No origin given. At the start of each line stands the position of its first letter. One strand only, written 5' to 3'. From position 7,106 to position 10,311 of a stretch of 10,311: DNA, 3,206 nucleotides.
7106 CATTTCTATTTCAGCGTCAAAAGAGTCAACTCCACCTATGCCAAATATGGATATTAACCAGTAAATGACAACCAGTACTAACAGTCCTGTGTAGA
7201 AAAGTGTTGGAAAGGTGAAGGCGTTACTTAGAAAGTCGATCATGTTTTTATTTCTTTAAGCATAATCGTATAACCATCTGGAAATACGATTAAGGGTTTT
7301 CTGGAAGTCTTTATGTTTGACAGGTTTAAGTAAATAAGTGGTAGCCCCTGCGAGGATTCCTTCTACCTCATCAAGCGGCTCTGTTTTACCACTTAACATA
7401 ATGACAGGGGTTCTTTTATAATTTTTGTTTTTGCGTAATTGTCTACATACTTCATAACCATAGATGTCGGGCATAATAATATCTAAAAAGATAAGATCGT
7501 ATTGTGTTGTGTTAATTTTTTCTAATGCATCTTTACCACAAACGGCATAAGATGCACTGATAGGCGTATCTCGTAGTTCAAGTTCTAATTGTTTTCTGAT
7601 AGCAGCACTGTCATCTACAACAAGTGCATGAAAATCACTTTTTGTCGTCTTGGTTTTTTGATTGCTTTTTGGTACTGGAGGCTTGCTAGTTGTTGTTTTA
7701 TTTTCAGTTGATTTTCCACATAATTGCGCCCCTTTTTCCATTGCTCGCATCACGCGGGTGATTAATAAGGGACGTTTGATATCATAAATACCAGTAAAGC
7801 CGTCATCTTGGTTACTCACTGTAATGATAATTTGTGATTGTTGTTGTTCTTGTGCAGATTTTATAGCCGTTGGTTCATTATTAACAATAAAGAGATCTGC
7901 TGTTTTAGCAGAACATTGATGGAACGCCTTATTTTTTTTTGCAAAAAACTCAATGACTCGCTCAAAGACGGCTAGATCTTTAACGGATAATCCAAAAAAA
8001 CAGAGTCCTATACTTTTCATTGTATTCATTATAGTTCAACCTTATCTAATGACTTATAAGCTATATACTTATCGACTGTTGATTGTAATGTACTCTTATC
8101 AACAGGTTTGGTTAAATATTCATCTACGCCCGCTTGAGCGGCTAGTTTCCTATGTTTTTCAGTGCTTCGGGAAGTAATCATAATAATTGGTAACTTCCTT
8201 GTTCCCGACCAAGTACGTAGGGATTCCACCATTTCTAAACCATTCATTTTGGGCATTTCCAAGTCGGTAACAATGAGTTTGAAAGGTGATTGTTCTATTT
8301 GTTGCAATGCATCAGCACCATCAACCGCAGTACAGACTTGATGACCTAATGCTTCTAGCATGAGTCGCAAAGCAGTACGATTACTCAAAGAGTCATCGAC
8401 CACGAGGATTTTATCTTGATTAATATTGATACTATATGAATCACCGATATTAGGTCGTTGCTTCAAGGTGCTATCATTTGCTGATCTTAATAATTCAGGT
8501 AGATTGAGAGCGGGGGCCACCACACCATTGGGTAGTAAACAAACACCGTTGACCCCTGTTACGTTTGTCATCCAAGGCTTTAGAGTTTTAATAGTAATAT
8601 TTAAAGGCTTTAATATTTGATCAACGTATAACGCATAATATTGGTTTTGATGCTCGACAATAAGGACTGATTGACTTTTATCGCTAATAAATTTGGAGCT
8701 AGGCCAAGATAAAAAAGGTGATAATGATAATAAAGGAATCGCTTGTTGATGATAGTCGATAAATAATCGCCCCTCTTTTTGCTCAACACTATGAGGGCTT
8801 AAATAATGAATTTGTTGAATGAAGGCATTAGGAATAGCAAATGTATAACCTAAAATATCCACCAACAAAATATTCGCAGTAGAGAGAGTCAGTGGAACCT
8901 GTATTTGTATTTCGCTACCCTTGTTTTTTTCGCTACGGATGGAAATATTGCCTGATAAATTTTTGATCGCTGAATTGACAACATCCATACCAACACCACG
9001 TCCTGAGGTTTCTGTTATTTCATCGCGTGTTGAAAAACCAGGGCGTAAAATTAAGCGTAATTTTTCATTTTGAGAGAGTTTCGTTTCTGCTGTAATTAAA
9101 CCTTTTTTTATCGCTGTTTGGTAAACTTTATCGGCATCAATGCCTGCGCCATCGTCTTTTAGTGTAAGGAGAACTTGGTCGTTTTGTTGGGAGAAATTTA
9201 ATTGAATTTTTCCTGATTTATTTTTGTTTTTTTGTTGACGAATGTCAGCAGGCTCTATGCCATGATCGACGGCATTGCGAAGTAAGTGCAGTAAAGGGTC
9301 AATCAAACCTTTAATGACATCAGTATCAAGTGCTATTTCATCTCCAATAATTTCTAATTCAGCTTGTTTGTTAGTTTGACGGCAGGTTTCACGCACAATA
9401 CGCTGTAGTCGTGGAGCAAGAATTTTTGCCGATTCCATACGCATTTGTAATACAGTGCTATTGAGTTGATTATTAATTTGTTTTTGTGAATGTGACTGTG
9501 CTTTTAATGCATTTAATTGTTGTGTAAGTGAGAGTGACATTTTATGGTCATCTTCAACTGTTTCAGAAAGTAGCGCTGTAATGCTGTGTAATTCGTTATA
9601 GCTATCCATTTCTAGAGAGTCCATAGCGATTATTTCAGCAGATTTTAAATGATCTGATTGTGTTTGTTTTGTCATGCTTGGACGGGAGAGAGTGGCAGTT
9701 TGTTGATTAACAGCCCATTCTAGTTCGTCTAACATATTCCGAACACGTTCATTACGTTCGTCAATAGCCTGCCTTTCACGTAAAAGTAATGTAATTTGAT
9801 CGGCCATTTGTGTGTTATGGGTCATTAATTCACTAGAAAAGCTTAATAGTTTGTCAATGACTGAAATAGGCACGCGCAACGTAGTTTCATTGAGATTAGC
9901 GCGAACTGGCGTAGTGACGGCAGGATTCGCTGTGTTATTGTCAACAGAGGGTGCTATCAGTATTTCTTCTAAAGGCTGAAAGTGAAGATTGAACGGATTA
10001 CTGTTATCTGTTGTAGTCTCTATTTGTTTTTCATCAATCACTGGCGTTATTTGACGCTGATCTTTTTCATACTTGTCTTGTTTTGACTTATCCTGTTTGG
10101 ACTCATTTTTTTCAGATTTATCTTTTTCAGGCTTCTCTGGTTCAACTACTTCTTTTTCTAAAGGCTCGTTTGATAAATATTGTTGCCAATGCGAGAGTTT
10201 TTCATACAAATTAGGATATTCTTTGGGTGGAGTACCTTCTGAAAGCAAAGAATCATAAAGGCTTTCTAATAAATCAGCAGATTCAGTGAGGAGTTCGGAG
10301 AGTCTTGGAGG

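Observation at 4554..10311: CheA-type kinase/receiver module arranged with an NfeD-flotillin pair as an apparent single operon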

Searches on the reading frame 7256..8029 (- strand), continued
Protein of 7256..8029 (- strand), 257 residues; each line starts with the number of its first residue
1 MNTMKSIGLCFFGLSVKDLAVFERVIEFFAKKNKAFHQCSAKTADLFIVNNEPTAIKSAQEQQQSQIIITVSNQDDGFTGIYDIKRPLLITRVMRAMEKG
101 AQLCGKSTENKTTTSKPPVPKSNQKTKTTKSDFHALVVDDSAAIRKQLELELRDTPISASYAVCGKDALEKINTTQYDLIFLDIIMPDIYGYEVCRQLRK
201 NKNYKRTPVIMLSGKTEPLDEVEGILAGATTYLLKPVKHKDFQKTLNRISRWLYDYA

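Call 76: fold_search(model_id=the predicted structure, library=pdb)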
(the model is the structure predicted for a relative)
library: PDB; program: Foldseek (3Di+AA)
matches with E <= 10: 1688; with E <= 0.001: 421
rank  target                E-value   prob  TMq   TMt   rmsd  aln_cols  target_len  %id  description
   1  3luf_B                6.0e-09  1.00  0.38  0.40  17.5       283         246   13  Structure of probable two-component system response regulator/GGDEF domain protein (released 2010-03-02)
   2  3mf4_A                1.1e-08  1.00  0.40  0.42  17.5       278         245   13  Crystal structure of putative two-component system response regulator/ggdef domain protein (released 2010-04-14)
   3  3luf_A                3.5e-08  1.00  0.39  0.41  17.7       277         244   13  Structure of probable two-component system response regulator/GGDEF domain protein (released 2010-03-02)
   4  4h60                  2.7e-07  1.00  0.38  0.76   4.1       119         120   35  High resolution structure of Vibrio cholerae chemotaxis protein CheY4 crystallized in low pH (4.0) condition (released 2013-08-07)
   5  6rh1_C                3.1e-07  1.00  0.39  0.78   3.2       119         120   32  Revisiting pH-gated conformational switch. Complex HK853-RR468 D53A pH 7 (released 2020-02-19)
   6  4hnr                  3.3e-07  1.00  0.39  0.79   4.0       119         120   35  High resolution structure of Chemotaxis response regulator CheY4 of Vibrio cholerae (released 2013-10-02)
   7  5uht_B                3.7e-07  1.00  0.40  0.79   3.2       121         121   32  Structure of the Thermotoga maritima HK853-BeF3-RR468 complex at pH 5.0 (released 2017-12-27)
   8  6ont                  4.0e-07  1.00  0.37  0.72   4.2       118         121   32  Structure of the Francisella response regulator 1452 receiver domain (released 2020-03-25)
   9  2ayx_MODEL_1_A        4.0e-07  1.00  0.39  0.39  18.6       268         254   14  Solution structure of the E.coli RcsC C-terminus (residues 700-949) containing linker region and phosphoreceiv (released 2006-09-26)
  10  4ja2                  4.2e-07  1.00  0.38  0.75   3.3       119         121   30  Structural basis of a rationally rewired protein-protein interface (RR468mutant V13P, L14I, I17M and N21V) (released 2013-09-04)
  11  3gl9_B                7.4e-07  1.00  0.39  0.78   3.1       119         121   33  The structure of a histidine kinase-response regulator complex sheds light into two-component signaling and reveals a  (released 2009-10-27)
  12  2v0n_A                7.9e-07  1.00  0.33  0.19  16.5       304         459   10  ACTIVATED RESPONSE REGULATOR PLED IN COMPLEX WITH C-DIGMP AND GTP- ALPHA-S (released 2007-08-21)
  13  2a9o                  8.4e-07  1.00  0.38  0.76   3.4       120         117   29  Crystal structures of an activated YycF homologue, the essential response regulator from S.pneumoniae in complex with Be (released 2006-09-26)
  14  8fk2_A                9.0e-07  1.00  0.39  0.76   3.3       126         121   31  The N-terminal VicR from Streptococcus mutans (released 2023-10-25)
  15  4jav_D                1.3e-06  1.00  0.39  0.79   3.1       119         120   34  Structural basis of a rationally rewired protein-protein interface (HK853wt and RR468mutant V13P, L14I, I17M and N21V) (released 2013-09-04)
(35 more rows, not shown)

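Call 77: find_encoding_contigs(protein=P0152, flank=8000, max_places=2)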
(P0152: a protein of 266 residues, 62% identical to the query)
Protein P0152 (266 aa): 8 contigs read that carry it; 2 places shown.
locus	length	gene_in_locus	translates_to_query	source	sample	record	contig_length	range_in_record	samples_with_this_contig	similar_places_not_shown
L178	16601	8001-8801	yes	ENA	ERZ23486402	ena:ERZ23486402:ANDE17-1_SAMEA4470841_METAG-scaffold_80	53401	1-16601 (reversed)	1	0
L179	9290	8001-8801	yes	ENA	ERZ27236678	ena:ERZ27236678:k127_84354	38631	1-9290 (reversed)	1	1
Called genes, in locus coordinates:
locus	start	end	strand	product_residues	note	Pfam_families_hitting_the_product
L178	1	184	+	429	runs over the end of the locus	PF06808:DctM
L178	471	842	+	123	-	PF00072:Response_reg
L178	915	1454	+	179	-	PF01584:CheW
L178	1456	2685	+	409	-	PF13458:Peripla_BP_6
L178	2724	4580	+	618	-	PF00672:HAMP (weak), PF00015:MCPsignal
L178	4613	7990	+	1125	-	PF01627:Hpt, PF02518:HATPase_c, PF01584:CheW, PF00072:Response_reg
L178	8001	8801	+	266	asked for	PF00072:Response_reg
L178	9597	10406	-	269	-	-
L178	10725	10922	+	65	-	-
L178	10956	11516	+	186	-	PF07515:TraI_2_C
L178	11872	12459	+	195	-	PF00578:AhpC-TSA, PF02630:SCO1-SenC, PF13905:Thioredoxin_8 (faint)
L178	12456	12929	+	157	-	PF04314:LpqE-like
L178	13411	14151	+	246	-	PF00593:TonB_dep_Rec_b-barrel, PF14905:OMP_b-brl_3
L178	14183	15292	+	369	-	-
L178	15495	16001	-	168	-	PF11848:DUF3368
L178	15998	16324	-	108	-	PF02604:PhdYeFM_antitox (weak), PF03683:UPF0175, PF24001:DUF7317 (weak)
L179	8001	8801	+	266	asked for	PF00072:Response_reg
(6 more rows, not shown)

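Call 78: find_encoding_contigs(protein=P0146, flank=8000, max_places=2)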
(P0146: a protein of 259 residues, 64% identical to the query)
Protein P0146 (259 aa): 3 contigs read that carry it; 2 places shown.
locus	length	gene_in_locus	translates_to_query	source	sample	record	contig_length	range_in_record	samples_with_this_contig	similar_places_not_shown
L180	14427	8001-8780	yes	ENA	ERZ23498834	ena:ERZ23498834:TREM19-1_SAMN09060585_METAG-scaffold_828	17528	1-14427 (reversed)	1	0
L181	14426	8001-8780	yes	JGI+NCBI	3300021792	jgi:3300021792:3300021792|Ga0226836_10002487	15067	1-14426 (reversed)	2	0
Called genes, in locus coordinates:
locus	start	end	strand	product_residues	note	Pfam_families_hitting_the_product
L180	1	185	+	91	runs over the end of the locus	PF00072:Response_reg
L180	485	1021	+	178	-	PF01584:CheW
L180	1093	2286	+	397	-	PF13458:Peripla_BP_6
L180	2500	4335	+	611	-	PF00015:MCPsignal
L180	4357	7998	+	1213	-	PF01627:Hpt, PF02518:HATPase_c, PF01584:CheW, PF00072:Response_reg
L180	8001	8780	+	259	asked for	PF00072:Response_reg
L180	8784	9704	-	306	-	-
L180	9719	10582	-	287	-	PF02195:ParB_N, PF17762:HTH_ParB, PF23552:ParB_C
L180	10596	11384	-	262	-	PF00142:Fer4_NifH (faint), PF01656:CbiA, PF06564:CBP_BcsQ, PF09140:MipZ (faint), PF10609:ParA, PF13614:AAA_31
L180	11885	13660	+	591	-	PF01336:tRNA_anti-codon, PF00152:tRNA-synt_2, PF02938:GAD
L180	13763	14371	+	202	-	PF02870:Methyltransf_1N (weak), PF01035:DNA_binding_1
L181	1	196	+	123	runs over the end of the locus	PF00072:Response_reg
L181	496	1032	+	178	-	PF01584:CheW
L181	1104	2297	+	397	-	PF13458:Peripla_BP_6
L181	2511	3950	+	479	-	PF00015:MCPsignal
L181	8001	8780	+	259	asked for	PF00072:Response_reg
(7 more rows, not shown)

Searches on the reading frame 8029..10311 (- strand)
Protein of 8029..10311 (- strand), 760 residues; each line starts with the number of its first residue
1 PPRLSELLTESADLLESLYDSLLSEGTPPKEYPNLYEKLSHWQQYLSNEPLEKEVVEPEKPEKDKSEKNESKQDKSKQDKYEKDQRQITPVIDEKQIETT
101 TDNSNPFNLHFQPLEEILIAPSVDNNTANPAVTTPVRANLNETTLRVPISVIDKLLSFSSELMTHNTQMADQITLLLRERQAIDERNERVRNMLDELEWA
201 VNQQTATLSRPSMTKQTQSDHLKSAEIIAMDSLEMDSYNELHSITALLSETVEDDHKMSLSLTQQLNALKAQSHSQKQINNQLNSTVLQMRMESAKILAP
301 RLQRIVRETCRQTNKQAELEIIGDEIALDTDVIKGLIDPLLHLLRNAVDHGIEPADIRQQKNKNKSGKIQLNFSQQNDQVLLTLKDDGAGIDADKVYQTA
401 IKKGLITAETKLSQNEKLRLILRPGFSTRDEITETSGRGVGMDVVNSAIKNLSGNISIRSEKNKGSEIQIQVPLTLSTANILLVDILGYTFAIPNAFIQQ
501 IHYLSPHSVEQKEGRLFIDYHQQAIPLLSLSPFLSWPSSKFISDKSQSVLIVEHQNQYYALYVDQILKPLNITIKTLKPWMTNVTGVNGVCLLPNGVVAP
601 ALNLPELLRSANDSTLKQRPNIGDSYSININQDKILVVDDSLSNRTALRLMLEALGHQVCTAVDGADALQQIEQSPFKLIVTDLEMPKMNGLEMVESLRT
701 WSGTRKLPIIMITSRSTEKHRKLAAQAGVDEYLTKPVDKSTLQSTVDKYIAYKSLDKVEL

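Call 5: search_protein_families(library=pfam, proteins=[window:8029-10311:-], max_evalue=0.01)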
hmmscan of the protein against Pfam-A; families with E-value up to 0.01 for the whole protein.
window:8029-10311:- (760 aa): 4 families
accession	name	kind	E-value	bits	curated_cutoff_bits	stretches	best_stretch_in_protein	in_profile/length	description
PF00072.30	Response_reg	-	3.8e-27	95.1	30.2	1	635-746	1-110/111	Response regulator receiver domain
PF01584.24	CheW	-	2.1e-16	60.2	23.5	1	481-611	2-137/138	CheW-like domain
PF02518.31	HATPase_c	-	1.5e-14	54.8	26.4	1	338-475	4-110/111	Histidine kinase-, DNA gyrase B-, and HSP90-like ATPase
PF06490.17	FleQ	-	0.00025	21.8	22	1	634-718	1-81/108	Flagellar regulatory protein FleQ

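Call 6: search_protein_families(library=ncbifam, proteins=[window:8029-10311:-], max_evalue=0.01)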
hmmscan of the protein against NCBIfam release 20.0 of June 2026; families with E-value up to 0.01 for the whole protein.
window:8029-10311:- (760 aa): 111 families (the best 25 are shown)
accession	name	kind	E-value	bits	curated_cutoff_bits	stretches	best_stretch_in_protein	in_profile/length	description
NF041336.1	CheA_Halo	equivalog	6.2e-76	256.4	950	1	121-602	182-661/666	chemotaxis protein CheA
NF007835.0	PRK10547.1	equivalog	1.2e-53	182.7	793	1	271-607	320-656/670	chemotaxis protein CheA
NF011874.0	PRK15347.1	equivalog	3.5e-27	94.8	852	1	604-751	661-811/921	two component system sensor kinase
NF008099.0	PRK10841.1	equivalog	1.7e-25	89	920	1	627-751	819-941/949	two-component system sensor histidine kinase RcsC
NF008318.0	PRK11107.1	equivalog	1.2e-24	86.5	890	1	437-754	481-789/920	two-component sensor histidine kinase BarA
TIGR02154.1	PhoB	equivalog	1.5e-21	76.8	296.2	1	632-746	2-116/226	phosphate regulon transcriptional regulator PhoB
NF007135.0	PRK09581.1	equivalog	3.6e-21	75.5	474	1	634-753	4-123/457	PleD family two-component system response regulator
NF007901.0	PRK10610.1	equivalog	1.4e-20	73.7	189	1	634-749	7-123/129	chemotaxis response regulator CheY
TIGR02956.1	TMAO_torS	equivalog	2.7e-20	72.1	676.5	2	627-755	696-825/967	TMAO reductase system sensor histidine kinase/response regulator TorS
NF038297.2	hybrid_HK_HrmK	equivalog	7.4e-20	71.1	725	1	622-749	480-607/607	hybrid histidine kinase/response regulator HrmK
NF008302.0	PRK11091.1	equivalog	1.2e-19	70.1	838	1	628-753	521-646/779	aerobic respiration two-component sensor histidine kinase ArcB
NF045944.1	ResRegRpaBCyano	equivalog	1.3e-19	70.5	330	1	636-747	1-109/229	response regulator transcription factor RpaB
NF041733.1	resp_reg_CseB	equivalog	4e-19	68.9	350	1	634-746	2-111/228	two-component system response regulator CseB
NF053854.1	RespRegPhoBBctds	equivalog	3.8e-18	65.7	270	1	635-739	1-104/225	two-component system response regulator PhoB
NF008199.0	PRK10955.1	equivalog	2.1e-17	63.8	341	1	633-744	2-109/232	envelope stress response regulator transcription factor CpxR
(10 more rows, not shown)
